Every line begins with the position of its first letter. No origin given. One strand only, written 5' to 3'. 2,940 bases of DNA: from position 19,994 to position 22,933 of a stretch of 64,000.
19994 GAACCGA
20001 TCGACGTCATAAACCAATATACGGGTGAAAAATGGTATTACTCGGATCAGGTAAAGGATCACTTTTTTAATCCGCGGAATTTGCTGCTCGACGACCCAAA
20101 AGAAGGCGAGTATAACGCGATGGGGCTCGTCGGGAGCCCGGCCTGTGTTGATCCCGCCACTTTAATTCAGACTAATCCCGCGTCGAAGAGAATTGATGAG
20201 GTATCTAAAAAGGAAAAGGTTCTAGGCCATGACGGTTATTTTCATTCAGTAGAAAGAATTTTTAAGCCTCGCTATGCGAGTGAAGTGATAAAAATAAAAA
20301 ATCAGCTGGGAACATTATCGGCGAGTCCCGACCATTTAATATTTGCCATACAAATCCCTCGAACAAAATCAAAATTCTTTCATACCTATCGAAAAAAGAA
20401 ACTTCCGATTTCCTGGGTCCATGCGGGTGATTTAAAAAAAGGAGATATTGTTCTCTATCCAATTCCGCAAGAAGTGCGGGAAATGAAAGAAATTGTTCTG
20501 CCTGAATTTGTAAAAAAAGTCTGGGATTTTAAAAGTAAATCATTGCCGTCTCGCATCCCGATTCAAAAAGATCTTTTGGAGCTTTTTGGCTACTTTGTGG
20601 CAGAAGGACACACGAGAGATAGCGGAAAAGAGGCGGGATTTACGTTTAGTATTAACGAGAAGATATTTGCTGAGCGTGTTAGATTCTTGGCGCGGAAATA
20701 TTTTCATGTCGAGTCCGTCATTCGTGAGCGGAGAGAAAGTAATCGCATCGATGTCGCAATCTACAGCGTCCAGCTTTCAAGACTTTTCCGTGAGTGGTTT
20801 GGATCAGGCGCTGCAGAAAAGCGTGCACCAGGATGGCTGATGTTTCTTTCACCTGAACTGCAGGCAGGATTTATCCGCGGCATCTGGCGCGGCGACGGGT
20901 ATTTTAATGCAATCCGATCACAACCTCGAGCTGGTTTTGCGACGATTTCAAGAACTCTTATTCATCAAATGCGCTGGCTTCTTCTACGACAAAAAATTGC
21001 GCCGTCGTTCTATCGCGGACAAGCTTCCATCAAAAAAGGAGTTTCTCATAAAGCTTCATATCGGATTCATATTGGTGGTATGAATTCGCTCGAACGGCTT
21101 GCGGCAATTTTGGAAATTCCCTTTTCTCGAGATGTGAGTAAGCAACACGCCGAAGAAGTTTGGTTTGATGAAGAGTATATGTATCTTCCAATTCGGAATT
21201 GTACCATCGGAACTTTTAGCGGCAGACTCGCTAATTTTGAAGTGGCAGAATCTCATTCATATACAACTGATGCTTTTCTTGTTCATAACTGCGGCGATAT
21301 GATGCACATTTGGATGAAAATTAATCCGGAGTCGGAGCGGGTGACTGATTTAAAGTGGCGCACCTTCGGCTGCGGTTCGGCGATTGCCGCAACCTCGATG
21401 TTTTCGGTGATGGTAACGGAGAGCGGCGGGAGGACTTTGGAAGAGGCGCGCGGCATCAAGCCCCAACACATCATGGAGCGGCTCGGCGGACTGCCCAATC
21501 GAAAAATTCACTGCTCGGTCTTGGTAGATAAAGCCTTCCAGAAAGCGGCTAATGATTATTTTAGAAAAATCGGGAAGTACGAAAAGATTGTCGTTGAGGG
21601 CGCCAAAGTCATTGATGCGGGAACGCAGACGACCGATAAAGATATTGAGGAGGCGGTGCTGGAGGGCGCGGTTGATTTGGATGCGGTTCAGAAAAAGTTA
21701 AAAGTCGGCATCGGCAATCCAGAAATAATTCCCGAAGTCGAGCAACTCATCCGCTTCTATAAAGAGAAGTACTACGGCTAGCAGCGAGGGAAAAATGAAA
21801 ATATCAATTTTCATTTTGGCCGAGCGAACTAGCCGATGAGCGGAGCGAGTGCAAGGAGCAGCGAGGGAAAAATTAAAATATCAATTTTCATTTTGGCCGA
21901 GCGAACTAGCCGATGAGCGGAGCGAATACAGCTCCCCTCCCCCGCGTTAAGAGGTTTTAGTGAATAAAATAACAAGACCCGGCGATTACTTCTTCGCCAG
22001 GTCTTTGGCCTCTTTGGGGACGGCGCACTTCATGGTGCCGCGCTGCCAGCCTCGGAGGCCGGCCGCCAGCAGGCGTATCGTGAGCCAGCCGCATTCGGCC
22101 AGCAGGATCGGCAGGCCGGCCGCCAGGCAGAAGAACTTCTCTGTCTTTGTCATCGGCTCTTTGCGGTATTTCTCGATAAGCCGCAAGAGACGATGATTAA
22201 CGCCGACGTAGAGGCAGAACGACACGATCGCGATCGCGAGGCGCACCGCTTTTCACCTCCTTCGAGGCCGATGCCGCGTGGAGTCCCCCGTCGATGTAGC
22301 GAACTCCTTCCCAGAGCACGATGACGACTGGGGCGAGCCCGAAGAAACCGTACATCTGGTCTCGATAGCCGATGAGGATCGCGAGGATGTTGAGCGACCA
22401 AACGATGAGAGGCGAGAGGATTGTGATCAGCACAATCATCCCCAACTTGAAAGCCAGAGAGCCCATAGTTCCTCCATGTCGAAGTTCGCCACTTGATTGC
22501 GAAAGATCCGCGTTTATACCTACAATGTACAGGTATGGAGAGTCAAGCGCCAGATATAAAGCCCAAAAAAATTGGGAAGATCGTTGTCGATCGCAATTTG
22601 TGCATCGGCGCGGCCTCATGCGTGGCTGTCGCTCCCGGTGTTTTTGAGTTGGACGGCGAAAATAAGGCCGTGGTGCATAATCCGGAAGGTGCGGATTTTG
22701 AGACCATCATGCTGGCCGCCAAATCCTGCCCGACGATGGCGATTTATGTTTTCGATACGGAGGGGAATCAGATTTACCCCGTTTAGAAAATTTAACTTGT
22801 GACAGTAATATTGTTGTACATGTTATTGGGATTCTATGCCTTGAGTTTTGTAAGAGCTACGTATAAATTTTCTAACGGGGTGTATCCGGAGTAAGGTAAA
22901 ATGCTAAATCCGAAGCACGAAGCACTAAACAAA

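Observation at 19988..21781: IscU/NifU Fe-S scaffold gene carries a 382-aa intein with a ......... homing endonuclease, inserted immediately before the conserved cluster-ligand cysteine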

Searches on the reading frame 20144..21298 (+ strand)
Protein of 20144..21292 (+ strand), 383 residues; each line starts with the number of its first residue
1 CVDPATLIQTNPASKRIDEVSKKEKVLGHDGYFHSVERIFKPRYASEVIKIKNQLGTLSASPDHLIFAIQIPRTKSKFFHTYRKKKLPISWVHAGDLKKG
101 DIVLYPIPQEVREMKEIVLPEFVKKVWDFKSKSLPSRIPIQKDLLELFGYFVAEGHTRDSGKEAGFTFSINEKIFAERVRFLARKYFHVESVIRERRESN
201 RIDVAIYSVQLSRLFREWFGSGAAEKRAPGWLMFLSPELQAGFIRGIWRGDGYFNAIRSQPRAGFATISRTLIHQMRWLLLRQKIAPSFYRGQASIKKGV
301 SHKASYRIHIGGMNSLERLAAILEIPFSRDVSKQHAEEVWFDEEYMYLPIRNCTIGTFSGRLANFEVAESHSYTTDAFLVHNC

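Call 5: search_protein_families(library=ncbifam, proteins=[window:20144-21289:+], max_evalue=0.01)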
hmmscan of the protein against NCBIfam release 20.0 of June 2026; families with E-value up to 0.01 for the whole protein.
window:20144-21289:+ (382 aa): 7 families
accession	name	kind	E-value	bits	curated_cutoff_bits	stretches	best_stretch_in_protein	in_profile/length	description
NF045703.1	rSAM_Tes_intein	exception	2.4e-14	52.1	1700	1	124-379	351-607/1040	tetraether lipid synthase Tes, intein-containing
NF011303.0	PRK14715.1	equivalog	4e-09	34.1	1585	1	137-309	1113-1281/1627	DNA-directed DNA polymerase II large subunit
NF006207.0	PRK08332.1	equivalog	9.3e-07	26.4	2400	1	110-288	978-1142/1684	vitamin B12-dependent ribonucleotide reductase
NF011287.0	PRK14698.1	equivalog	1e-06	27.1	1238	1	79-320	333-558/1017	V-type ATP synthase subunit A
NF005852.0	PRK07773.1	equivalog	6.8e-06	24.6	780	1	217-319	589-690/886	replicative DNA helicase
NF011418.0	PRK14845.1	equivalog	3.1e-05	21.9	756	1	90-312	117-299/1049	translation initiation factor IF-2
NF007072.0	PRK09519.1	equivalog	0.00031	19.2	1024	1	196-288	421-511/790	intein-containing recombinase RecA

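Call 6: search_solved_structures(query=window:20144-21292:+, max_evalue=1, show_alignments=3)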
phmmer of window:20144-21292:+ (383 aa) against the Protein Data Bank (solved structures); distinct sequences matched with E-value up to 1: 4.
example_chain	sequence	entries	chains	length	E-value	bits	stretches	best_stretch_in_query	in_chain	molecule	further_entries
7qsu_A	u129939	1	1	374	3.2e-07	33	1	112-321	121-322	V-ATPase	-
7qss_A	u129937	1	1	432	3.8e-07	32.7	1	113-321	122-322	V-type ATP synthase alpha chain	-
2cw7_A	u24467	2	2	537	0.00066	22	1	134-280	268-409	Endonuclease PI-PkoII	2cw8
9ome_A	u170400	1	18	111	0.096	14.9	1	151-215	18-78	Lipoprotein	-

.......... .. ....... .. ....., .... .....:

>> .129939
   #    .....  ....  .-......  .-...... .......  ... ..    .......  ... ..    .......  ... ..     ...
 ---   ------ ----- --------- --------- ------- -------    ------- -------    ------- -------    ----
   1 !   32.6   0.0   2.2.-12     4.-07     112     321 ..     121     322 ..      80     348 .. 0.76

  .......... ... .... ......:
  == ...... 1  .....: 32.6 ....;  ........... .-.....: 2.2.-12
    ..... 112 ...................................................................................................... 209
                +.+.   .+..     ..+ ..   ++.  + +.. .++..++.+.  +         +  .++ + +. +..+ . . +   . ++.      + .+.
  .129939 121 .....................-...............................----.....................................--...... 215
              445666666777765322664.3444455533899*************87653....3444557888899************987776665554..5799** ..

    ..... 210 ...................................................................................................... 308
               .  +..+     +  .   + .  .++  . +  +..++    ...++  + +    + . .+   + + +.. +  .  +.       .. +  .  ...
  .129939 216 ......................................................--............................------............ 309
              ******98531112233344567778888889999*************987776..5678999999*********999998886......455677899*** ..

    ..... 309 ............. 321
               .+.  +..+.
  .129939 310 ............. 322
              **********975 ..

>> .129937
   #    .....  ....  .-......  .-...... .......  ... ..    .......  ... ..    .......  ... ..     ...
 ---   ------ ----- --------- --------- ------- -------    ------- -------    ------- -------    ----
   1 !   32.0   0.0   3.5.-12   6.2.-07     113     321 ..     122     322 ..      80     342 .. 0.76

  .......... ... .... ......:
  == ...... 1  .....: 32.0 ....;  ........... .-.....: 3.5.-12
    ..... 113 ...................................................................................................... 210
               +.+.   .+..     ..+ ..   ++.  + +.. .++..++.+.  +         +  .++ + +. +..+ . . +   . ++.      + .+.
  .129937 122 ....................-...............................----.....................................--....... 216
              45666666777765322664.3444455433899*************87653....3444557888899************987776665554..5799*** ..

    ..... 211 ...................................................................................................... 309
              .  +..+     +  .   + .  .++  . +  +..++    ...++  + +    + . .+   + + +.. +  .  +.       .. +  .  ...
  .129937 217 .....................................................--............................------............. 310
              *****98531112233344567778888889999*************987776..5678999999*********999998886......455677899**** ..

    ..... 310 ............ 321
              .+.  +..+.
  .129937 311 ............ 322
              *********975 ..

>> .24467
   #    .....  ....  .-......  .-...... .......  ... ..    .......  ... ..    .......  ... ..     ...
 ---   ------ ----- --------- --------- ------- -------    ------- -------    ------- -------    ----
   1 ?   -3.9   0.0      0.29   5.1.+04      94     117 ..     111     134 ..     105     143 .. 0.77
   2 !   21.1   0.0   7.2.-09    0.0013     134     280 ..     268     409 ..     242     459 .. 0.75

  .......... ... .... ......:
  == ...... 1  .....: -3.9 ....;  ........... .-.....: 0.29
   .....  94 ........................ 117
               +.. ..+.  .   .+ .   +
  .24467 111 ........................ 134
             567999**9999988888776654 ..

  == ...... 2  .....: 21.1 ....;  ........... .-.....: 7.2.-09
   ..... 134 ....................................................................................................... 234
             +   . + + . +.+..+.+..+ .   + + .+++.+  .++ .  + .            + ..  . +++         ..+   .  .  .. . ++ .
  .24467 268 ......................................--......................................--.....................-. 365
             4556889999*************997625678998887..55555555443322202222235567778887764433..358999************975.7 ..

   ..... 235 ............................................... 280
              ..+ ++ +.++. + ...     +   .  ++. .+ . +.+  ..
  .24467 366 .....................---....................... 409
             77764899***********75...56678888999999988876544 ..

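Call 43: search_protein_representatives(protein=window:20144-21289:+)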
Query: 382 residues. Proteins with E-value up to 0.001 (for the whole library): 5136; up to 1e-10: 1926; up to 1e-30: 126. The best 150 are listed.
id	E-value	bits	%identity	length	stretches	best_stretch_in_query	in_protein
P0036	2.2e-107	375.8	48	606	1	1-382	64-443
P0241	6.4e-91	321.6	41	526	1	1-382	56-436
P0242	9.6e-82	291.4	40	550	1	1-382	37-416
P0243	4.1e-81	289.3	38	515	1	1-382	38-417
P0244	4.3e-81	289.3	40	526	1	1-382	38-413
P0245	1.1e-78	281.3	38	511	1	1-382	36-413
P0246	1.9e-67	244.4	38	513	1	1-382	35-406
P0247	2.6e-67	243.9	35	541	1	1-382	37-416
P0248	1.2e-62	228.5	40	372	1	1-327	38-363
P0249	2.3e-61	224.4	41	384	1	90-382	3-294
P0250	8.9e-61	222.4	27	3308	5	1-310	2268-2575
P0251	2.7e-60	220.8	33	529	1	11-382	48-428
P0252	2.1e-59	217.9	42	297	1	11-291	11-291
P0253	2.2e-59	217.9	38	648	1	1-382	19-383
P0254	7.4e-58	212.8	31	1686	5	1-380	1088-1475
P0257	3.7e-51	190.8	35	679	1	1-382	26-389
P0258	4.3e-51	190.6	30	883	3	1-374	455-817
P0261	1.4e-49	185.6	29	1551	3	1-382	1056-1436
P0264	6.7e-48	180.0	26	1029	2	1-379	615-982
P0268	7.4e-45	170.0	34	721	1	1-382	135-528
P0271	2.3e-43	165.1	32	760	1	1-382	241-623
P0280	1.2e-40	156.2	33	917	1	1-382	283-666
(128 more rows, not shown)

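Call 44: search_protein_families(library=pfam, proteins=[P0241, P0251, P0253, P0257, P0258, P0261, P0264, P0268, P0271, P0280], max_evalue=0.00001)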
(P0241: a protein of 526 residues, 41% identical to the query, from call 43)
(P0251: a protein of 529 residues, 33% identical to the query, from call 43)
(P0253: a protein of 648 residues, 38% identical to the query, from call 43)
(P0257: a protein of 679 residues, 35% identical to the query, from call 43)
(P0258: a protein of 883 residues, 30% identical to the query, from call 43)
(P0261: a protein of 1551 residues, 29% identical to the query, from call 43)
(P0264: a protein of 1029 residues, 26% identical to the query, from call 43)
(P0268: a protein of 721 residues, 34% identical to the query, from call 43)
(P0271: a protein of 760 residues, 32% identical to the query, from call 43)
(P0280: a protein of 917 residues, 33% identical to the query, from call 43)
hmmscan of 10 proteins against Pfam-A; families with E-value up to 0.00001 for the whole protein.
P0241 (526 aa): 4 families
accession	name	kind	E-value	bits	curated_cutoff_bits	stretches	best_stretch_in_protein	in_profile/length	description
PF01592.21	NifU_N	-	2.9e-38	131.3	22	1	423-526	20-125/127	NifU-like N terminal domain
PF14528.11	LAGLIDADG_3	-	1.3e-20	73.9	22.5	1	295-378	2-80/82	LAGLIDADG-like domain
PF14890.11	Intein_splicing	-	1.3e-12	48.2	35.8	1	86-436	33-155/155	Intein splicing domain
PF05204.19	Hom_end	-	1.5e-06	28.7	21.1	0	283-376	1-94/110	Homing endonuclease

P0251 (529 aa): 3 families
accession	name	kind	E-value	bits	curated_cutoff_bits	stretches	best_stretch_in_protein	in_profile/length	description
PF01592.21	NifU_N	-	4.7e-37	127.4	22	1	427-519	32-125/127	NifU-like N terminal domain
PF14528.11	LAGLIDADG_3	-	2.2e-09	37.9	22.5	1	289-363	6-75/82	LAGLIDADG-like domain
PF14890.11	Intein_splicing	-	3.9e-07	30.4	35.8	1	127-428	71-155/155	Intein splicing domain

P0253 (648 aa): 4 families
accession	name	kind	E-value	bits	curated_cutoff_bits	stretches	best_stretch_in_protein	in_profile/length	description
PF02775.26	TPP_enzyme_C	-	2.8e-28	99.1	21.9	1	413-560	2-151/151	Thiamine pyrophosphate enzyme, C-terminal TPP binding domain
PF12367.13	PFO_beta_C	-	1.5e-23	83.1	24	1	564-627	1-64/66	Pyruvate ferredoxin oxidoreductase beta subunit C terminal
PF14528.11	LAGLIDADG_3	-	4.3e-14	53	22.5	1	249-319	2-75/82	LAGLIDADG-like domain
PF14890.11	Intein_splicing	-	1.4e-07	31.9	35.8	1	52-383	36-155/155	Intein splicing domain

P0257 (679 aa): 3 families
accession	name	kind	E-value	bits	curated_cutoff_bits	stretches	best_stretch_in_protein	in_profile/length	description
PF02775.26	TPP_enzyme_C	-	1.3e-24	87.1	21.9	1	419-566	2-151/151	Thiamine pyrophosphate enzyme, C-terminal TPP binding domain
PF14528.11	LAGLIDADG_3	-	3.7e-15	56.4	22.5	1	257-323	3-72/82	LAGLIDADG-like domain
PF12367.13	PFO_beta_C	-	6.5e-11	42.6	24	1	570-649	1-61/66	Pyruvate ferredoxin oxidoreductase beta subunit C terminal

P0258 (883 aa): 5 families
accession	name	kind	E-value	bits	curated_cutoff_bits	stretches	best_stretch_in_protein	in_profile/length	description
PF14528.11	LAGLIDADG_3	-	1.3e-20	73.8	22.5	1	308-378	3-70/82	LAGLIDADG-like domain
PF14890.11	Intein_splicing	-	1.7e-10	41.4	35.8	0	113-448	37-155/155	Intein splicing domain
PF13403.11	Hint_2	-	9.1e-09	36.3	28.4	0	89-144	8-61/147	Hint domain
PF12838.12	Fer4_7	-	2.4e-06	28.3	27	0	40-60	1-19/52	4Fe-4S dicluster domain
PF00037.32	Fer4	-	5.2e-06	26.5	21.1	0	35-51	2-18/24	4Fe-4S binding domain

P0261 (1551 aa): 7 families
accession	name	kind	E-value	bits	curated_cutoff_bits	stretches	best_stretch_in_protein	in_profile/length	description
PF14890.11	Intein_splicing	-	5e-33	114.5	35.8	2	1087-1430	34-148/155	Intein splicing domain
PF14528.11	LAGLIDADG_3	-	3.6e-13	50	22.5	0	849-919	6-72/82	LAGLIDADG-like domain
PF13403.11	Hint_2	-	6.2e-11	43.3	28.4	0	1055-1095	1-41/147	Hint domain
PF05203.21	Hom_end_hint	-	3.1e-09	37.6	32.1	0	579-619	1-41/228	Hom_end-associated Hint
PF00534.26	Glycos_transf_1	-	4e-09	36.7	26.4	1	1425-1478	90-141/172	Glycosyl transferases group 1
PF14623.11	Vint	-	3.6e-08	33.8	27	0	1056-1125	2-67/166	Hint-domain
PF13692.12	Glyco_trans_1_4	-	2.2e-07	31.7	27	0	1437-1478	84-125/142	Glycosyl transferases group 1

P0264 (1029 aa): 3 families
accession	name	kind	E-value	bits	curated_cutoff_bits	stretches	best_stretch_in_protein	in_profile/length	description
PF14528.11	LAGLIDADG_3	-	2.5e-26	92.2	22.5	1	849-918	3-72/82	LAGLIDADG-like domain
PF14890.11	Intein_splicing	-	1.1e-12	48.4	35.8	0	274-608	36-155/155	Intein splicing domain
PF13403.11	Hint_2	-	1.9e-07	32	28.4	0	615-653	2-40/147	Hint domain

P0268 (721 aa): 8 families
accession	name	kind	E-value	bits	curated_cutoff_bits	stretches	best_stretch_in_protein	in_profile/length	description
PF07992.20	Pyr_redox_2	-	4.8e-39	135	26.1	2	524-680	128-280/291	Pyridine nucleotide-disulphide oxidoreductase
PF13738.12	Pyr_redox_3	-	1.3e-16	61.2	30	1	534-657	162-295/305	Pyridine nucleotide-disulphide oxidoreductase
PF14528.11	LAGLIDADG_3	-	4.4e-10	40.1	22.5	0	382-425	5-52/82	LAGLIDADG-like domain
PF00070.33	Pyr_redox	-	6.1e-09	36.7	22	1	539-610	2-80/82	Pyridine nucleotide-disulphide oxidoreductase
PF14890.11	Intein_splicing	-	2.7e-07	30.9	35.8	1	168-528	36-155/155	Intein splicing domain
PF00890.30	FAD_binding_2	-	3.1e-07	30.4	20.4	0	6-59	1-56/414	FAD binding domain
PF01266.30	DAO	-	3.6e-07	30.5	27.9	0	6-46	1-43/353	FAD dependent oxidoreductase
PF12831.13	FAD_oxidored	-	5.8e-07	29.6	27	0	6-53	1-53/416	FAD dependent oxidoreductase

P0271 (760 aa): 4 families
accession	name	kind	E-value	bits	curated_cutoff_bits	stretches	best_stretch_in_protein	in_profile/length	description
PF03721.20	UDPG_MGDP_dh_N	-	1.6e-50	171.7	27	1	4-182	2-178/187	UDP-glucose/GDP-mannose dehydrogenase family, NAD binding domain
PF00984.24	UDPG_MGDP_dh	-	2.9e-15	56.6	25.4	1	186-242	10-64/94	UDP-glucose/GDP-mannose dehydrogenase family, central domain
PF14528.11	LAGLIDADG_3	-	4.6e-12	46.5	22.5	1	480-561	2-79/82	LAGLIDADG-like domain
PF13403.11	Hint_2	-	1.1e-06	29.6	28.4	1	241-297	2-58/147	Hint domain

P0280 (917 aa): 4 families
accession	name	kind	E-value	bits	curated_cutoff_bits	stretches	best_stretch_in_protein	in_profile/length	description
PF04055.27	Radical_SAM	-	3.5e-13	50.5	29.5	1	25-172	3-142/166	Radical SAM superfamily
PF14528.11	LAGLIDADG_3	-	2.2e-12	47.5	22.5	0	434-507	3-82/82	LAGLIDADG-like domain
PF14890.11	Intein_splicing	-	8.6e-09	35.8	35.8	0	384-666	74-155/155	Intein splicing domain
PF13353.11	Fer4_12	-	1.4e-06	29.1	22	1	27-151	13-129/137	4Fe-4S single cluster domain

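Call 45: find_related_loci(query=A2, collection=genome_contigs, flank=3000)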
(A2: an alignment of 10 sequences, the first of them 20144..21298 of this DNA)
Query A2 (385 aa) in genome_contigs; peptide patterns used: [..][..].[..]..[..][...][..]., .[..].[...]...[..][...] (x = any residue, [..] = any of these).
315 stretches matched a pattern; 227 encode a relative of the query (tblastn E <= 1e-3); the best 80 are kept; 80 distinct loci.
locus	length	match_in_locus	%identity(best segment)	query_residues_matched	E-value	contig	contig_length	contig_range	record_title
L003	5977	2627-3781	65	1-385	1e-171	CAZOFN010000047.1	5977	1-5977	MAG TPA_asm: uncultured Candidatus Saccharibacteria bacterium isolate SRP269290_co3_860 genome assembly, contig: NODE_19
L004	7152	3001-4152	58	1-385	5e-159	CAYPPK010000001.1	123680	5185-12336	MAG TPA_asm: uncultured Candidatus Saccharibacteria bacterium isolate binchicken_co251_1000 genome assembly, contig: NOD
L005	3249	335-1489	57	1-385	6e-165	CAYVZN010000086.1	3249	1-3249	MAG TPA_asm: uncultured Candidatus Saccharibacteria bacterium isolate binchicken_co21_294 genome assembly, contig: NODE_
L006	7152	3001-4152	57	1-385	9e-153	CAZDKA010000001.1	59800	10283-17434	MAG TPA_asm: uncultured Candidatus Saccharibacteria bacterium isolate SRP269290_co3_436 genome assembly, contig: NODE_38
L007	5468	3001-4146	57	1-385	3e-153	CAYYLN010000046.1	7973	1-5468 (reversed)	MAG TPA_asm: uncultured Methanosarcinales archaeon isolate binchicken_co38_1403 genome assembly, contig: NODE_19271_leng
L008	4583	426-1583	48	1-385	5e-123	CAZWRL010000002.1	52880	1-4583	MAG TPA_asm: uncultured Gammaproteobacteria bacterium isolate binchicken_co21_262 genome assembly, contig: NODE_153_leng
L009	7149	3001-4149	50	1-385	5e-121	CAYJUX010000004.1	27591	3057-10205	MAG TPA_asm: uncultured Candidatus Saccharibacteria bacterium isolate ERP125453_co1_304 genome assembly, contig: NODE_14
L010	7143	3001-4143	45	1-385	3e-118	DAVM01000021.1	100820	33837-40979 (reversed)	MAG TPA_asm: Candidatus Woesearchaeota archaeon UBA489 UBA489_contig_7848, whole genome shotgun sequence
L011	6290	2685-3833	46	1-385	5e-111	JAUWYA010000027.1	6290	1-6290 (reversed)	MAG: Candidatus Nealsonbacteria bacterium isolate CSMAG_2698 CSMAG_2698_k141_595432_length_6290_cov_8.9428, whole genome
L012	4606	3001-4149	50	1-385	8e-125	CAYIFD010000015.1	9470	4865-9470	MAG TPA_asm: uncultured Candidatus Saccharibacteria bacterium isolate ERP119705_co1_800 genome assembly, contig: NODE_10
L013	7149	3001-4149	44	1-385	8e-109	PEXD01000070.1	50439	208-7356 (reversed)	MAG: Candidatus Woesearchaeota archaeon CG07_land_8_20_14_0_80_44_23 CG07_land_8_20_14_0.80_scaffold_248_c, whole genome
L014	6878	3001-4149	43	1-385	6e-107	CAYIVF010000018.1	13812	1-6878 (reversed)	MAG TPA_asm: uncultured Candidatus Saccharibacteria bacterium isolate ERP119705_co5_43 genome assembly, contig: NODE_555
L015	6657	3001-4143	44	1-385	1e-106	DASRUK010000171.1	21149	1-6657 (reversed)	MAG TPA_asm: Candidatus Nanoarchaeia archaeon isolate SMAG_U8018 k141_2321736, whole genome shotgun sequence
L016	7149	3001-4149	43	1-385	1e-105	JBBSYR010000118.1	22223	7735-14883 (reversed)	MAG: Nanoarchaeota archaeon isolate H43-bin213_1 H43_bin213_1_000000000118, whole genome shotgun sequence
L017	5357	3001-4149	43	1-385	7e-104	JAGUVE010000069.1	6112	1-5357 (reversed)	MAG: Parcubacteria group bacterium isolate DeMMO5_22 c_000000002611, whole genome shotgun sequence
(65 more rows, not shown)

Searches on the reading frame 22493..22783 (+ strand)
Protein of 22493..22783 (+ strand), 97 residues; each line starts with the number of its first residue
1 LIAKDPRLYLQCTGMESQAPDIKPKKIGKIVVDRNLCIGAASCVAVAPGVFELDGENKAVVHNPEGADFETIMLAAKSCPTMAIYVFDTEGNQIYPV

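Call 37: search_protein_families(library=pfam, proteins=[window:22493-22783:+], max_evalue=0.001)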
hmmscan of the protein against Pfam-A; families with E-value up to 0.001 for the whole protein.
window:22493-22783:+ (97 aa): 3 families
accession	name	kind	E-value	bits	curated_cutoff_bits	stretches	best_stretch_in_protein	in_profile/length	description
PF13459.11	Fer4_15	-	7.1e-12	46.3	22.4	1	30-86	1-66/66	4Fe-4S single cluster domain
PF13370.11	Fer4_13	-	2.3e-11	44.6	24.5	1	32-84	1-56/58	4Fe-4S single cluster domain of Ferredoxin I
PF06902.16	Fer4_19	-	1.4e-07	31.9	24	1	29-83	7-58/64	Divergent 4Fe-4S mono-cluster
